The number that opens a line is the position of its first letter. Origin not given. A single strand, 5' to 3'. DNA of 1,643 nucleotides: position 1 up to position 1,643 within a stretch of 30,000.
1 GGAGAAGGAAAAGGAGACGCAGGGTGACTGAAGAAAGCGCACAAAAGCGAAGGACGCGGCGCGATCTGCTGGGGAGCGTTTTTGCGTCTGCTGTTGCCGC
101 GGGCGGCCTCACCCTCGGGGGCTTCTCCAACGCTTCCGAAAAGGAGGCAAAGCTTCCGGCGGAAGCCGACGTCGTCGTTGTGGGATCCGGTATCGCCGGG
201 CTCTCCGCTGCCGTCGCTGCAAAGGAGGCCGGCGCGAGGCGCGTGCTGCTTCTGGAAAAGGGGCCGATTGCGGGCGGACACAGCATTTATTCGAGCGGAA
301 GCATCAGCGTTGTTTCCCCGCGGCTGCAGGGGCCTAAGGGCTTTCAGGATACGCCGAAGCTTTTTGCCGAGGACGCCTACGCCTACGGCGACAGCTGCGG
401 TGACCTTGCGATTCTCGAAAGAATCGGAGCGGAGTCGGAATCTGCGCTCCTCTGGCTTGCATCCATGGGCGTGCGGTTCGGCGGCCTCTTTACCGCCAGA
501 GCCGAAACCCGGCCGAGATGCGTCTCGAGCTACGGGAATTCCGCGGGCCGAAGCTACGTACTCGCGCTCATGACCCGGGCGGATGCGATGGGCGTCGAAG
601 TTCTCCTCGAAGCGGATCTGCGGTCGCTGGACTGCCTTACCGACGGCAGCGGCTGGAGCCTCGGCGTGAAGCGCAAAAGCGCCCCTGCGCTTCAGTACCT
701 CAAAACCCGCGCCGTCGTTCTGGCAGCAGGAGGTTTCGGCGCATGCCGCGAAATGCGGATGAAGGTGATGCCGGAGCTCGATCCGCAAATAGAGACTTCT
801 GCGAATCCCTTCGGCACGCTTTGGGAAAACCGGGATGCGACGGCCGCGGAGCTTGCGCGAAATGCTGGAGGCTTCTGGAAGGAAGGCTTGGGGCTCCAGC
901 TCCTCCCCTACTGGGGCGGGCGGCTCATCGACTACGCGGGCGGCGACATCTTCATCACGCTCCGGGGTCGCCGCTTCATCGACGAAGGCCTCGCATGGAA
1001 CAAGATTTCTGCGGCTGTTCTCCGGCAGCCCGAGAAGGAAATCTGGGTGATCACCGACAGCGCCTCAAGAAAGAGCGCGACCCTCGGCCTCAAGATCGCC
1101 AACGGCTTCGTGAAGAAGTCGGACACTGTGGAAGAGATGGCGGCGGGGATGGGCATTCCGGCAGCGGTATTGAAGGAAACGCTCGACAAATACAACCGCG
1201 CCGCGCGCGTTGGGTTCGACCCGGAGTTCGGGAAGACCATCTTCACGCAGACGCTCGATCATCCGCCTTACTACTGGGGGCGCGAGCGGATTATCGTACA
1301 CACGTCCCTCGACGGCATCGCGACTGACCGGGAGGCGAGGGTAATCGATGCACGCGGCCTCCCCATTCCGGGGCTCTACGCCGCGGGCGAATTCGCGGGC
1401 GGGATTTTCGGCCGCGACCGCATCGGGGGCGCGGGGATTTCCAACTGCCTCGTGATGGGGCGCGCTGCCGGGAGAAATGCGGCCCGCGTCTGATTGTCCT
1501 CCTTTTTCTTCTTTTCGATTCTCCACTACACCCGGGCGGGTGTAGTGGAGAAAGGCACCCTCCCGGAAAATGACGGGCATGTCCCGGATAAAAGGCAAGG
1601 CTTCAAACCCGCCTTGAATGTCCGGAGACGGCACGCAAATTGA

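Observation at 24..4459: Candidate periplasmic dehydroquinate/dehydroshikimate-linked flavin-reductase module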

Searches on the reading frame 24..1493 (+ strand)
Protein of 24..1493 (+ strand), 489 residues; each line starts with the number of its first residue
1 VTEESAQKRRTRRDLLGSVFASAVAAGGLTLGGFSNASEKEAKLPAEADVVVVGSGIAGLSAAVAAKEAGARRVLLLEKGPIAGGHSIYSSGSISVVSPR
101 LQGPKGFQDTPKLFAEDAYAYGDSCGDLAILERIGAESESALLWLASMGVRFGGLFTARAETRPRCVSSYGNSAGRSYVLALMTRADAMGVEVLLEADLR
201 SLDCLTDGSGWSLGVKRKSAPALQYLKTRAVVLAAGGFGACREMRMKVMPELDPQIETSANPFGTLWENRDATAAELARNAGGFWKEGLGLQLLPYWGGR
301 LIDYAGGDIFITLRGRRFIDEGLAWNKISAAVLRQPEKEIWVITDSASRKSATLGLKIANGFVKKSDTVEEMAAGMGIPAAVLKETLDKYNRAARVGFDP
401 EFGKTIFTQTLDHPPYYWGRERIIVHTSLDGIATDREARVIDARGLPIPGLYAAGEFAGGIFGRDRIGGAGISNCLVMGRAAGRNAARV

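Call 3: search_protein_families(library=pfam, proteins=[window:24-1493:+])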
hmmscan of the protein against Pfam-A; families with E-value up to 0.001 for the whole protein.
window:24-1493:+ (489 aa): 8 families
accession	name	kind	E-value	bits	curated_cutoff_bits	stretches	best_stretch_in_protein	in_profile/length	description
PF00890.30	FAD_binding_2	-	2.7e-47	162.3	20.4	1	49-471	1-413/414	FAD binding domain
PF01266.30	DAO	-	1e-14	55.3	27.9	1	49-256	1-221/353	FAD dependent oxidoreductase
PF12831.13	FAD_oxidored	-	3.4e-08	33.7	27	1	49-87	1-38/416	FAD dependent oxidoreductase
PF13450.12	NAD_binding_8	-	1.4e-07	32.1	21.9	1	52-87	1-35/68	NAD(P)-binding Rossmann-like domain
PF03486.20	HI0933_like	-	4.8e-06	26.6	50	0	49-84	2-36/244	HI0933-like protein Rossmann domain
PF13738.12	Pyr_redox_3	-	6.7e-05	22.7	30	1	51-89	1-37/305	Pyridine nucleotide-disulphide oxidoreductase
PF07992.20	Pyr_redox_2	-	7e-05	22.8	26.1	1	49-90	2-43/291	Pyridine nucleotide-disulphide oxidoreductase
PF01946.23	Thi4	-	0.00054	19.7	26.2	0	46-85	16-55/235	Thi4 family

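Call 4: search_protein_families(library=ncbifam, proteins=[window:24-1493:+])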
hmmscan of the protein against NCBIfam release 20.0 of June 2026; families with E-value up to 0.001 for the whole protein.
window:24-1493:+ (489 aa): 60 families (the best 25 are shown)
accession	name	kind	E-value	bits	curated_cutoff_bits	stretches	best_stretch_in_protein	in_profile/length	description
TIGR01813.1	flavo_cyto_c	subfamily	2.1e-77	260.7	285.45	1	49-483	1-443/444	flavocytochrome c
NF005064.0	PRK06481.1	equivalog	3.1e-63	214.2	542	1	41-487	55-500/506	flavocytochrome c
NF006130.0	PRK08274.1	equivalog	2.4e-52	178.3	369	1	47-488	5-460/467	FAD-dependent tricarballylate dehydrogenase TcuA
NF005510.0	PRK07121.1-3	subfamily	1.9e-50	172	481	2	159-488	163-488/492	FAD-binding protein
NF053717.1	VnlPnlRedVprA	equivalog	3.6e-41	141.5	600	2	48-246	7-201/481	vinyl phenol reductase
NF005511.0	PRK07121.1-4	equivalog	1e-39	136.4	466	2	217-488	257-541/553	FAD-binding protein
NF005508.0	PRK07121.1-1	equivalog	1.3e-37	129.6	537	2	161-488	160-492/497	FAD-binding protein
NF004789.0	PRK06134.1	subfamily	2.8e-36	125.2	747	2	173-488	214-569/581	FAD-dependent oxidoreductase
NF005512.0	PRK07121.1-5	subfamily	1.4e-34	119.5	812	2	173-488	179-488/489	FAD-binding protein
NF009478.0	PRK12844.1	equivalog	3.9e-34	117.9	789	2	174-487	208-549/559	3-ketosteroid-delta-1-dehydrogenase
TIGR02485.1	CobZ_N-term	equivalog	4.9e-33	114.6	372.55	2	49-244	3-193/437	FAD-dependent tricarballylate dehydrogenase TcuA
NF009477.0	PRK12843.1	equivalog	1.5e-31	109.5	758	2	177-485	222-567/578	FAD-dependent oxidoreductase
NF053677.1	Desat2ChcC2Cyan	equivalog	2.6e-30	105.3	900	2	313-488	347-553/558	4-oxocyclohex-2-ene-1-carboxylate 5-dehydrogenase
NF009476.0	PRK12839.1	equivalog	3.6e-30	104.6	940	2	175-487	213-565/572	FAD-dependent oxidoreductase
NF009473.0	PRK12835.1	subfamily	2.7e-27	95.5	837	2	173-487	210-567/585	FAD-binding protein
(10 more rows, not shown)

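Call 25: search_solved_structures(query=window:24-1493:+, max_evalue=1e-10, show_alignments=3)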
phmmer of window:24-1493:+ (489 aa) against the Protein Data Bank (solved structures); distinct sequences matched with E-value up to 1e-10: 25.
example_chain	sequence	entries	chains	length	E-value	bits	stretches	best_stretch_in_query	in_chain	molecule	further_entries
1jrz_A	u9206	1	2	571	6.8e-54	186.5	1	45-488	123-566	FLAVOCYTOCHROME C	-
1kss_A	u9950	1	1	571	3e-53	184.3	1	45-488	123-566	flavocytochrome c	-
2b7r_A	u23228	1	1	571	3.2e-53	184.3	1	45-488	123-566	Fumarate reductase flavoprotein subunit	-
1e39_A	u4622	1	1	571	3.5e-53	184.1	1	45-488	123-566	FUMARATE REDUCTASE FLAVOPROTEIN SUBUNIT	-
2b7s_A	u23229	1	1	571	3.5e-53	184.1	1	45-488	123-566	Fumarate reductase flavoprotein subunit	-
1jry_A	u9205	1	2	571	3.5e-53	184.1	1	45-488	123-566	FLAVOCYTOCHROME C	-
1p2e_A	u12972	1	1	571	3.7e-53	184.1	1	45-488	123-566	flavocytochrome c3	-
1p2h_A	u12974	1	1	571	3.7e-53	184.1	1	45-488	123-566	flavocytochrome c3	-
1qjd_A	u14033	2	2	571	3.7e-53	184.1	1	45-488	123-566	FLAVOCYTOCHROME C3 | Fumarate reductase flavoprotein subunit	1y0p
1jrx_A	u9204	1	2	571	4.2e-53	183.9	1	45-488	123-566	FLAVOCYTOCHROME C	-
1ksu_A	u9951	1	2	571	4.5e-53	183.8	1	45-488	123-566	flavocytochrome c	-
1q9i_A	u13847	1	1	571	5.1e-53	183.6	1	45-488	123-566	flavocytochrome c3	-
1m64_A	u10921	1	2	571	1.9e-52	181.7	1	45-488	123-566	flavocytochrome c3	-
1lj1_A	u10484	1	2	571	2.2e-52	181.5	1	45-488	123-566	flavocytochrome c3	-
1qo8_A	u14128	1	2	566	1.5e-51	178.7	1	45-488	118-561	FLAVOCYTOCHROME C3 FUMARATE REDUCTASE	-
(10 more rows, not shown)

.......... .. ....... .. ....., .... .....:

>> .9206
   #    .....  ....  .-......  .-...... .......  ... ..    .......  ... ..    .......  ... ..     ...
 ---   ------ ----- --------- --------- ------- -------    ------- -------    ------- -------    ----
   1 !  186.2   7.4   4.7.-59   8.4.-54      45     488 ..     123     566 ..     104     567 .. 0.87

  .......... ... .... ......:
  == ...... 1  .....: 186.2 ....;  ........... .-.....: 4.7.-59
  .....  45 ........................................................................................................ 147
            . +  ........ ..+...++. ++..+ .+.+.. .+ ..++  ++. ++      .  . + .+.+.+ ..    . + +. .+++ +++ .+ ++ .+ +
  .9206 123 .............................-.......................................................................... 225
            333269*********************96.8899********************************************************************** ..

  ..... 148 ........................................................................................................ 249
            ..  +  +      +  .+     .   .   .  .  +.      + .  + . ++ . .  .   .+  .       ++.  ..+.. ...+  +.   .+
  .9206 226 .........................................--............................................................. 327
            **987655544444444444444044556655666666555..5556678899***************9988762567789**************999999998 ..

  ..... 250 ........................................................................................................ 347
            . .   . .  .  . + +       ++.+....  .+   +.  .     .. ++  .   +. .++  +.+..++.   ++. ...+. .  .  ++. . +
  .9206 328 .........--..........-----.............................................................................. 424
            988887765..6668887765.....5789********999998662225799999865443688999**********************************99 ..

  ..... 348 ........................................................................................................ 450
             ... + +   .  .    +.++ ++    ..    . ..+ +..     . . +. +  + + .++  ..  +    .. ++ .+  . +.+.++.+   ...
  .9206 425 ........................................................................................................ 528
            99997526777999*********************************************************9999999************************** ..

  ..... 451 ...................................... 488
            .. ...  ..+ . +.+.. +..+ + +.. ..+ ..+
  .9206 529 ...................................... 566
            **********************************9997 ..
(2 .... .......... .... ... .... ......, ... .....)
